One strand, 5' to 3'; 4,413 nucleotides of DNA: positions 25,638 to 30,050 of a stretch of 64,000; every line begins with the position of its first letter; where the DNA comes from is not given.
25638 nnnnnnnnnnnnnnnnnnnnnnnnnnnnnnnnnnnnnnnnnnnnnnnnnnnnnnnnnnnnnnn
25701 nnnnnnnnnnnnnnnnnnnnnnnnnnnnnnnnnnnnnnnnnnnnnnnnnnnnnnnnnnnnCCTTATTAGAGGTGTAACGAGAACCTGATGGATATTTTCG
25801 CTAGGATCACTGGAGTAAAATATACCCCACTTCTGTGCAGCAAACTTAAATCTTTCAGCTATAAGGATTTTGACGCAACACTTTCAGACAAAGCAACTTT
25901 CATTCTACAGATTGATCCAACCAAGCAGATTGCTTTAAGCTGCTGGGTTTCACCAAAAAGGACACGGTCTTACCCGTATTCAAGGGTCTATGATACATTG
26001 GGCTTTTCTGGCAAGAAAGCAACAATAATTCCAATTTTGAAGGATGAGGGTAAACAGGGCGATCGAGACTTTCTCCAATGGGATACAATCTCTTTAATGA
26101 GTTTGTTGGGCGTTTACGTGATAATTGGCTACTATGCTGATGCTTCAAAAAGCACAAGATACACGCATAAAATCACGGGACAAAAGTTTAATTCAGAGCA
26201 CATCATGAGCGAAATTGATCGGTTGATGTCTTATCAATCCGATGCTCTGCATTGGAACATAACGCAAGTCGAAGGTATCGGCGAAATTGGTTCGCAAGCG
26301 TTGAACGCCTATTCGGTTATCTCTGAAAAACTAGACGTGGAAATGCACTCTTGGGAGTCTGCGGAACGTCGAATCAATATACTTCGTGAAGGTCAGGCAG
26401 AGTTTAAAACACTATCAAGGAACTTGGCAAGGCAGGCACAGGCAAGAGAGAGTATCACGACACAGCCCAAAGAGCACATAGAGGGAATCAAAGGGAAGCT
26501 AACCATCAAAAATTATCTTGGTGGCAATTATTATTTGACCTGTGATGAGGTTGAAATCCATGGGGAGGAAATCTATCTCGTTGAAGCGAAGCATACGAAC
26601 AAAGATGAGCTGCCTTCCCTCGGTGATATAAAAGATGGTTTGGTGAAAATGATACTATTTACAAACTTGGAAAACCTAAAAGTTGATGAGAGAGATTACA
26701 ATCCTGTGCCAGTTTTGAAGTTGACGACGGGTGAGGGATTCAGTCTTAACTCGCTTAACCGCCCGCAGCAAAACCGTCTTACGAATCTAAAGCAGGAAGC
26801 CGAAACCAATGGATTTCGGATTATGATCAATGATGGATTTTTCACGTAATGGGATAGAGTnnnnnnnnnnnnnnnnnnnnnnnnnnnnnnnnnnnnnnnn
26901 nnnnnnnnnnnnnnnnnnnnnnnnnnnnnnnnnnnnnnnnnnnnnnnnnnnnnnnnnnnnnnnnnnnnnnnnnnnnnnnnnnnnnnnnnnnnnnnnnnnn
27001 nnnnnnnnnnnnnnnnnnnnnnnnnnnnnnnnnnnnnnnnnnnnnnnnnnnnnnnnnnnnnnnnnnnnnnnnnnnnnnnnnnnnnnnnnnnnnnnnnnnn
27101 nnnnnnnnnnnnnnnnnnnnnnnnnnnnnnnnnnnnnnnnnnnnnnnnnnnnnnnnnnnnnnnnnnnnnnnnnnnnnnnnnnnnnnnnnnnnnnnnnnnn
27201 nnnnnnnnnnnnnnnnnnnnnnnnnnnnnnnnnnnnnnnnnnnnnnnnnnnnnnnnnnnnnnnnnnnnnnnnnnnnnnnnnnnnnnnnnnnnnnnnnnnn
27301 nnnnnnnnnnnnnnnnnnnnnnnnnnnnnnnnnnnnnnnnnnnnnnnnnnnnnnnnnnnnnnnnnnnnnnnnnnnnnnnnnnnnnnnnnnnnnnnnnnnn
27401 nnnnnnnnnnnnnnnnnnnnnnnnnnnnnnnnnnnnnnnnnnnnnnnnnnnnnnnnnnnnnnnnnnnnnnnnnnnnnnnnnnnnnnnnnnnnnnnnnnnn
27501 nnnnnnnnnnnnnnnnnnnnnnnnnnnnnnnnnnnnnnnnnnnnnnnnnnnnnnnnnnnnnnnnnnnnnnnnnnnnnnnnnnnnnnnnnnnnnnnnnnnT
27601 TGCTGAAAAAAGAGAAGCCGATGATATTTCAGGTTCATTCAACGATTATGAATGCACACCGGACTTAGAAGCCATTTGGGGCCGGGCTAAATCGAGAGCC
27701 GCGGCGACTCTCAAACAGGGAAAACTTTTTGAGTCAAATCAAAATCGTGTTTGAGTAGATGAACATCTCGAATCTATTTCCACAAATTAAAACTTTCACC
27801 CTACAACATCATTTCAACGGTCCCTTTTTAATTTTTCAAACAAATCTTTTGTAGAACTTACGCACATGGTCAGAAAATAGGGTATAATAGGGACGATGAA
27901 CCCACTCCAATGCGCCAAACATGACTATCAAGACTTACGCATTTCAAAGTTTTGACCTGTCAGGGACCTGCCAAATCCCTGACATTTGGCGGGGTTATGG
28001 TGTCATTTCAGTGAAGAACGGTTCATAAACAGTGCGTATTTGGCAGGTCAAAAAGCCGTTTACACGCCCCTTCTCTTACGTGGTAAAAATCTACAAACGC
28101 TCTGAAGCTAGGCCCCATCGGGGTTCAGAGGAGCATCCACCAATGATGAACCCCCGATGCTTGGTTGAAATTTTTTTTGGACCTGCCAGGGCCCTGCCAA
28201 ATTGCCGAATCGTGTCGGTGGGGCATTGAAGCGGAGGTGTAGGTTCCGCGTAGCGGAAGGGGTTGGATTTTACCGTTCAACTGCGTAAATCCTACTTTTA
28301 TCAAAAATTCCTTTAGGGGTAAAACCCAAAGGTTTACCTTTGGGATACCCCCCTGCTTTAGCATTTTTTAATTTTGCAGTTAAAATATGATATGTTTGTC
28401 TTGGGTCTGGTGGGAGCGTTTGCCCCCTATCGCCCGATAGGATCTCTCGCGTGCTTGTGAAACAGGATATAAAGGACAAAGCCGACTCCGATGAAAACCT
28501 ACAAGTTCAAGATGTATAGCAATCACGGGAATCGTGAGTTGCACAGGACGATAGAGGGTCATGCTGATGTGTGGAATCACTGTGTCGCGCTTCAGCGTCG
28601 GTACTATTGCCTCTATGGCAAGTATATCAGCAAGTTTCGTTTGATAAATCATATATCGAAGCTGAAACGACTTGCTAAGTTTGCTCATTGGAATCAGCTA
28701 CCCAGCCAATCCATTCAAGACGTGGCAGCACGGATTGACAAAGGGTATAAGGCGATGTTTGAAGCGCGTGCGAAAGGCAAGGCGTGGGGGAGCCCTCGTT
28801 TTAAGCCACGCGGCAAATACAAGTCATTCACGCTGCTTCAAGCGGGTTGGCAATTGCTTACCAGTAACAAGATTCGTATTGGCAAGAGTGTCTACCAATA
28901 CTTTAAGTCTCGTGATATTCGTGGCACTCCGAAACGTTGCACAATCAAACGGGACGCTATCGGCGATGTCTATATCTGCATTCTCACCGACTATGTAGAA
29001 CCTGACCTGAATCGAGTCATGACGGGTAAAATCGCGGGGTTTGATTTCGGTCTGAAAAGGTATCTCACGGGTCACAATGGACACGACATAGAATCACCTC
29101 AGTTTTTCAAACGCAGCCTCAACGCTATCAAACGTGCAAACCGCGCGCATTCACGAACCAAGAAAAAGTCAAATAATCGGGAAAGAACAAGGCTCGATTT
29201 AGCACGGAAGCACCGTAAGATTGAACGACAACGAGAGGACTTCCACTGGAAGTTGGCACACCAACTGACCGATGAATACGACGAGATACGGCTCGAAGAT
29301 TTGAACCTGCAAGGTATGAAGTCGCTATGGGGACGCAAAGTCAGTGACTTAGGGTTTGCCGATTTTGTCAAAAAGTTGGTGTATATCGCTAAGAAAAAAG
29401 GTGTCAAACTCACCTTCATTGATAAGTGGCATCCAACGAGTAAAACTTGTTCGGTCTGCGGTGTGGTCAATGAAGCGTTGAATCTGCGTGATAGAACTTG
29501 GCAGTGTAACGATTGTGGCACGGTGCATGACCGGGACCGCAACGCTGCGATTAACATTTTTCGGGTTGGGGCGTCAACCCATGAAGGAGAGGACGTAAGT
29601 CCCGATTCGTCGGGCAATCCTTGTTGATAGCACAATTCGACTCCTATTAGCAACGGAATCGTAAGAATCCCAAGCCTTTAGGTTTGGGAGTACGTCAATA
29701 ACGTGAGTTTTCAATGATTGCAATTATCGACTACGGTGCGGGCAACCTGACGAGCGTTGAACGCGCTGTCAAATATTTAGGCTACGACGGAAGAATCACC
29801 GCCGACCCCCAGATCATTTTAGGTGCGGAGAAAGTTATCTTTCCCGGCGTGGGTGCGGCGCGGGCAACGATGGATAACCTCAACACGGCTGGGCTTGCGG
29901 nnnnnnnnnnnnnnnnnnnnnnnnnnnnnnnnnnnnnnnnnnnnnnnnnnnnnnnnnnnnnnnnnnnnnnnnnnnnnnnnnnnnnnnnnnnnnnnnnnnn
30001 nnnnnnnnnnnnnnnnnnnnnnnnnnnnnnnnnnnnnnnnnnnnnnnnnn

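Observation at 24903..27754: M-R-M triplet: two beta-class amino-methyltransferases flanking an uncharacterised candidate endonuclease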

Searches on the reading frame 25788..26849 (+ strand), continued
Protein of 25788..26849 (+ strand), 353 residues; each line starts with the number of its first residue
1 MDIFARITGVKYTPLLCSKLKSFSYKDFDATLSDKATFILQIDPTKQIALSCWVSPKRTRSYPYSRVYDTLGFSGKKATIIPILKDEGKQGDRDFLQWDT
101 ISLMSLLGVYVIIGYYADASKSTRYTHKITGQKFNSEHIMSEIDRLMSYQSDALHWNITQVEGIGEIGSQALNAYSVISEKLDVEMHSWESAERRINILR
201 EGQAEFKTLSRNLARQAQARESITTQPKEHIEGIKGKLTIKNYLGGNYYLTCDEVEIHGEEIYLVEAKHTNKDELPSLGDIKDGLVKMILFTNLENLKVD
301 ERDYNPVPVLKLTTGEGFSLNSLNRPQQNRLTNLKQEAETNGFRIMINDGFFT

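Call 35: search_protein_families(library=padloc, proteins=[L001:4106-4996:+, L046:4148-5014:+], max_evalue=0.001)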
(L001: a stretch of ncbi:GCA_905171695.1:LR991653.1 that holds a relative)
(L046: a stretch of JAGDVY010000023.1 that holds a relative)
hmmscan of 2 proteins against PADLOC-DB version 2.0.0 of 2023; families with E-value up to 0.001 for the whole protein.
L001:4106-4996:+ (296 aa): 62 families (the best 25 are shown)
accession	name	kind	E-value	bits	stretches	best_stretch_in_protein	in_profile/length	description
PDLC03353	MTase_II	-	1.4e-76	255.4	1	7-263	10-256/260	Type II methyltransferase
PDLC03350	MTase_II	-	8.8e-50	167.9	1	7-263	57-301/312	Type II methyltransferase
PDLC03259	MTase_II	-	1.9e-39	133.7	1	8-267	5-265/423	Type II methyltransferase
PDLC03246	MTase_II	-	2.2e-38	130.4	1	9-257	115-366/376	Type II methyltransferase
PDLC03283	MTase_II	-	2.2e-34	117.3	2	50-258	64-272/352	Type II methyltransferase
PDLC03371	MTase_II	-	5.8e-31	106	1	86-262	97-257/260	Type II methyltransferase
PDLC03276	MTase_II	-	1.8e-24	84.7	1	12-239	149-382/404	Type II methyltransferase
PDLC03387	MTase_II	-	8.5e-24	82.2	2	98-261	137-281/289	Type II methyltransferase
PDLC03299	MTase_II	-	1.3e-22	78.7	1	6-261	14-261/296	Type II methyltransferase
PDLC03295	MTase_II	-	3.2e-19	67.5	1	8-260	5-269/292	Type II methyltransferase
PDLC03714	oMTase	-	6.5e-19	66.4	1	8-258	5-258/279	orphan methyltransferase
PDLC03376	MTase_II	-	1.1e-17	62.7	2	9-109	111-216/249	Type II methyltransferase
PDLC03260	MTase_II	-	1.4e-17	61.7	2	177-254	231-304/349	Type II methyltransferase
PDLC03216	MTase_II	-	3.2e-16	57.3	1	162-261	160-259/364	Type II methyltransferase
PDLC03230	MTase_II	-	4.5e-16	57.1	1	7-255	36-280/360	Type II methyltransferase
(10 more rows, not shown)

L046:4148-5014:+ (289 aa): 62 families (the best 25 are shown)
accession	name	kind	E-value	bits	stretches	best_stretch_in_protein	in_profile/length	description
PDLC03353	MTase_II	-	3.6e-81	270.5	1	10-267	9-257/260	Type II methyltransferase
PDLC03350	MTase_II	-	1.2e-52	177.2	1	10-264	56-299/312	Type II methyltransferase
PDLC03259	MTase_II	-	5.5e-50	168.4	1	8-271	1-266/423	Type II methyltransferase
PDLC03283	MTase_II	-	9e-39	131.7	2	44-261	54-272/352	Type II methyltransferase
PDLC03246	MTase_II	-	1.1e-37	128.1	1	13-257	115-363/376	Type II methyltransferase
PDLC03371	MTase_II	-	1.5e-31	107.8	1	10-261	10-253/260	Type II methyltransferase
PDLC03276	MTase_II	-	3.7e-31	106.8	1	11-249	144-389/404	Type II methyltransferase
PDLC03387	MTase_II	-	1.1e-27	94.9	2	100-261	135-276/289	Type II methyltransferase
PDLC03260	MTase_II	-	3.4e-27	93.3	2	184-260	234-307/349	Type II methyltransferase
PDLC03299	MTase_II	-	3.2e-26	90.5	1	10-262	14-259/296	Type II methyltransferase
PDLC03230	MTase_II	-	8e-21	72.7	1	21-260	47-282/360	Type II methyltransferase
PDLC03265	MTase_II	-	4.3e-20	70.4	2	17-118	31-127/333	Type II methyltransferase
PDLC03351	MTase_II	-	3.4e-19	67.2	2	203-254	131-182/348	Type II methyltransferase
PDLC03714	oMTase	-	1.1e-18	65.6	1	21-258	16-255/279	orphan methyltransferase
PDLC03236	MTase_II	-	1.7e-17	61.1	1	12-253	651-892/912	Type II methyltransferase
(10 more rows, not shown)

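Call 46: search_protein_families(library=pfam, proteins=[L072:3300-4151:+, L072:4165-4998:+, L072:6077-6862:+, L072:6868-7371:+, L072:7379-8365:+, L072:8362-8904:+], max_evalue=0.01)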
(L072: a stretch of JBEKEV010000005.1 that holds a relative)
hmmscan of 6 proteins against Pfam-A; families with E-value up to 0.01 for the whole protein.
L072:3300-4151:+ (283 aa): 1 family
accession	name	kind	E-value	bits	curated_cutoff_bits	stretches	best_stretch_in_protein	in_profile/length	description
PF00793.26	DAHP_synth_1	-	7.3e-74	248.5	25.5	1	13-276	9-269/270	DAHP synthetase I family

L072:4165-4998:+ (277 aa): 4 families
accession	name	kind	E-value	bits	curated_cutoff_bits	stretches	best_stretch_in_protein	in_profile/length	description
PF01555.25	N6_N4_Mtase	-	8.4e-45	153.8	26.7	1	23-251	1-220/221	DNA methylase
PF01170.24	UPF0020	-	0.00025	21.3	22.3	0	205-248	20-64/197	RMKL-like, methyltransferase domain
PF13847.12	Methyltransf_31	-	0.00031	20.9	27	0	4-75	55-113/145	Methyltransferase domain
PF08241.18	Methyltransf_11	-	0.00088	20.3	21.2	0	31-70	55-93/95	Methyltransferase domain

L072:6077-6862:+ (261 aa): 0 families

L072:6868-7371:+ (167 aa): 3 families
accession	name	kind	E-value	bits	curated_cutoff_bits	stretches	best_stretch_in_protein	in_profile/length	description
PF08282.18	Hydrolase_3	-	1.3e-09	38.6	20.9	1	79-146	178-245/255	haloacid dehalogenase-like hydrolase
PF00702.32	Hydrolase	-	2.2e-09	38.4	26.4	1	52-124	110-191/191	haloacid dehalogenase-like hydrolase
PF13419.12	HAD_2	-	0.00012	22.7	23.8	1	50-117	89-165/178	Haloacid dehalogenase-like hydrolase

L072:7379-8365:+ (328 aa): 3 families
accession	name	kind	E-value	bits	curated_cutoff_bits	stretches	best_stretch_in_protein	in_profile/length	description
PF01380.27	SIS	-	2.2e-28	99.1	25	1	39-170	2-130/131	SIS domain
PF00571.33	CBS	-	1.6e-18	67.2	24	2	267-320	1-54/57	CBS domain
PF13580.11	SIS_2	-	5.9e-06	26.8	27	0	88-125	101-138/138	SIS domain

L072:8362-8904:+ (180 aa): 2 families
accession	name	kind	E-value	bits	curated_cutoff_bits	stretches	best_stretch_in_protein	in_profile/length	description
PF06835.18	LptC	-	4.2e-12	46.5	21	1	46-175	40-172/175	Lipopolysaccharide-assembly, LptC-related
PF13100.11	OstA_2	-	0.0023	18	21.2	1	91-161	34-104/158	OstA-like protein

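Call 55: fold_search(model_id=the predicted structure, library=pdb)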
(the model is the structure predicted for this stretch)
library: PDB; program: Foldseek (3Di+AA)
matches with E <= 10: 468; with E <= 0.001: 0
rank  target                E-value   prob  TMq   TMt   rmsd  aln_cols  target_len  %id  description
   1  6ulw_B                8.5e-03  0.18  0.15  0.06  23.2       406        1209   12  Adenylation, ketoreductase, and pseudo Asub multidomain structure of a keto acid-selecting NRPS module (released 2020-02-19)
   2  6ulw_C                1.0e-02  0.15  0.15  0.05  24.0       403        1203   12  Adenylation, ketoreductase, and pseudo Asub multidomain structure of a keto acid-selecting NRPS module (released 2020-02-19)
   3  5ham_A                4.9e-02  0.12  0.11  0.14  17.6       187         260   11  Structure of Rickettsia bellii effector protein RickCE (released 2016-07-27)
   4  6ulw_A                6.3e-02  0.08  0.14  0.05  24.2       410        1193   12  Adenylation, ketoreductase, and pseudo Asub multidomain structure of a keto acid-selecting NRPS module (released 2020-02-19)
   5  6qcm_A                1.2e-01  0.20  0.14  0.30  10.1       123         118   10  Cryo em structure of the Listeria stressosome (released 2019-08-21)
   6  5izh_A                1.4e-01  0.25  0.11  0.20  12.8       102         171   10  Lassa virus L protein cap-snatching endonuclease. apo form (released 2016-06-29)
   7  4miw                  1.6e-01  0.47  0.14  0.26  11.7        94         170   11  High-resolution structure of the N-terminal endonuclease domain of the Lassa virus L polymerase (released 2014-03-19)
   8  1y88                  2.2e-01  0.66  0.16  0.29   5.2        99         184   17  Crystal Structure of Protein of Unknown Function AF1548 (released 2004-12-21)
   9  5j1p                  2.2e-01  0.25  0.12  0.22  12.1       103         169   10  Lassa virus L protein cap-snatching endonuclease. Bound to two manganese ions (released 2016-06-29)
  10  1fnb                  2.4e-01  0.16  0.13  0.15  15.9       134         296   13  REFINED CRYSTAL STRUCTURE OF SPINACH FERREDOXIN REDUCTASE AT 1.7 ANGSTROMS RESOLUTION: OXIDIZED, REDUCED, AND 2'-PHOSPHO (released 1995-04-20)
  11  9u49_A                2.4e-01  0.08  0.18  0.16  30.0       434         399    7  crystal structure of Cdn1 in complex with cA4 (released 2026-02-04)
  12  1px8_A                2.4e-01  0.06  0.17  0.13  24.5       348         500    9  Crystal structure of beta-D-xylosidase from Thermoanaerobacterium saccharolyticum, a family 39 glycoside hydrolase (released 2003-12-23)
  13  5zyv_A                3.6e-01  0.10  0.16  0.25  16.2       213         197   16  Crystal structure of human MGME1 with single strand DNA2 and Ca2+ (released 2018-09-19)
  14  7yk1_A                3.6e-01  0.04  0.15  0.17  24.4       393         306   10  Structural basis of human PRPS2 filaments (released 2023-08-02)
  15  6q99                  3.9e-01  0.14  0.14  0.22  15.9       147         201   12  Ande virus L protein N-terminus mutant K124A (released 2020-01-15)
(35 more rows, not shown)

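Call 89: search_protein_families(library=pfam, proteins=[L066:3260-4879:-, L066:6032-6859:+, L066:6909-7169:+, L066:7275-8528:+], max_evalue=0.01)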
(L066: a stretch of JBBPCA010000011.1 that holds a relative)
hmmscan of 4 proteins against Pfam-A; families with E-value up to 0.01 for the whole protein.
L066:3260-4879:- (539 aa): 4 families
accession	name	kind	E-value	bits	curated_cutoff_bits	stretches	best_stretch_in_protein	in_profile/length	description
PF00682.25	HMGL-like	-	4.4e-50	170.9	29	1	16-288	2-260/260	HMGL-like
PF08502.15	LeuA_dimer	-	8.1e-25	87.7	24.9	1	388-526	2-127/131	LeuA allosteric (dimerisation) domain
PF22617.1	HCS_D2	-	1.4e-18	67.4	27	1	303-381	2-79/82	Homocitrate synthase post-HMGL domain-like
PF01910.22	Thiamine_BP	-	0.003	17.9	24.9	0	112-151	23-62/92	Thiamine-binding protein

L066:6032-6859:+ (275 aa): 1 family
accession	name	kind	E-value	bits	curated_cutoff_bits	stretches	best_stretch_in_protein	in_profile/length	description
PF02086.21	MethyltransfD12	-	5.3e-42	144.7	22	1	10-247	1-253/253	D12 class N6 adenine-specific DNA methyltransferase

L066:6909-7169:+ (86 aa): 0 families

L066:7275-8528:+ (417 aa): 1 family
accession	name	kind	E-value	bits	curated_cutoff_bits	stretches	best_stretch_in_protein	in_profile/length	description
PF01555.25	N6_N4_Mtase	-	3.6e-05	24.3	26.7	0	42-87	161-206/221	DNA methylase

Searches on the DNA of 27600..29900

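Call 75: search_rna_families(source=window, start=27600, end=29900, threshold=evalue, max_evalue=0.1)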
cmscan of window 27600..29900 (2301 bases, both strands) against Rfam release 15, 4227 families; matches with E-value up to 0.1: 0.
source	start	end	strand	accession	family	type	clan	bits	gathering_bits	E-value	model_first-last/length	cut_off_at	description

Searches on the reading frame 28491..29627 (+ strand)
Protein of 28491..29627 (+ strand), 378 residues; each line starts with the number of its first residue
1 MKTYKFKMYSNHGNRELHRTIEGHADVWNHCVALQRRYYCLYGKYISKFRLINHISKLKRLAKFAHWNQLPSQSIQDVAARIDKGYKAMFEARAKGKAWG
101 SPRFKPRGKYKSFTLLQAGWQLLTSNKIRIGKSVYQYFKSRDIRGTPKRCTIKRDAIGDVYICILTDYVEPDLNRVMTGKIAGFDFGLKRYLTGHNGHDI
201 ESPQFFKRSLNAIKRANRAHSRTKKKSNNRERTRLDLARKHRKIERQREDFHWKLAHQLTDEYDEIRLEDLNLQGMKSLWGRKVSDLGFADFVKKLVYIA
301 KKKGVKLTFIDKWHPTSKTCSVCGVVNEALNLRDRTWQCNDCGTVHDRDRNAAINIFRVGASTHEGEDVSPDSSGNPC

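Call 3: search_protein_families(library=pfam, proteins=[window:28491-29627:+], max_evalue=0.01)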
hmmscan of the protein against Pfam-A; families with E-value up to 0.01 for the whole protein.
window:28491-29627:+ (378 aa): 3 families
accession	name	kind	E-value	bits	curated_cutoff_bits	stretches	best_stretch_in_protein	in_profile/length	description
PF01385.25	OrfB_IS605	-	8.9e-22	78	30.5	1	169-277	6-117/120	Probable transposase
PF07282.18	Cas12f1-like_TNB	-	1e-21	77.3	26.3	1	289-356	1-60/60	Cas12f1-like, TNB domain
PF12760.12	Zn_ribbon_IS1595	-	0.00024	21.5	25.4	1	316-344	17-45/46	Transposase zinc-ribbon domain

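Call 4: search_protein_families(library=ncbifam, proteins=[window:28491-29627:+], max_evalue=0.01)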
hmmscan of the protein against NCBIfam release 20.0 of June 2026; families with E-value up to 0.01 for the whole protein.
window:28491-29627:+ (378 aa): 6 families
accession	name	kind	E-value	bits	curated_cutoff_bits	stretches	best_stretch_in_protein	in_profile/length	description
NF040570.1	guided_TnpB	subfamily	1.8e-68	231.6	100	1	5-357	2-387/389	RNA-guided endonuclease TnpB family protein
NF038281.1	IS200_TnpB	exception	7.8e-63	212.8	425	1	2-359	2-358/360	IS200/IS605 family element RNA-guided endonuclease TnpB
NF038280.1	IS607_TnpB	exception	3.7e-39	134.9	350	1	178-363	201-395/431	IS607 family element RNA-guided endonuclease TnpB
NF038192.1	V_cas_c2c8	exception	5.4e-12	45.6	350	1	178-277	261-383/457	type V CRISPR-associated protein C2c8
NF049972.1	CRISPR_Cas12f2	exception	8.3e-10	38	450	1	197-357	347-516/524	type V CRISPR-associated effector Cas12f2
TIGR01766.2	TIGR01766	domain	1.9e-06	28.3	32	1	246-314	3-80/82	IS200/IS605 family accessory protein TnpB-related protein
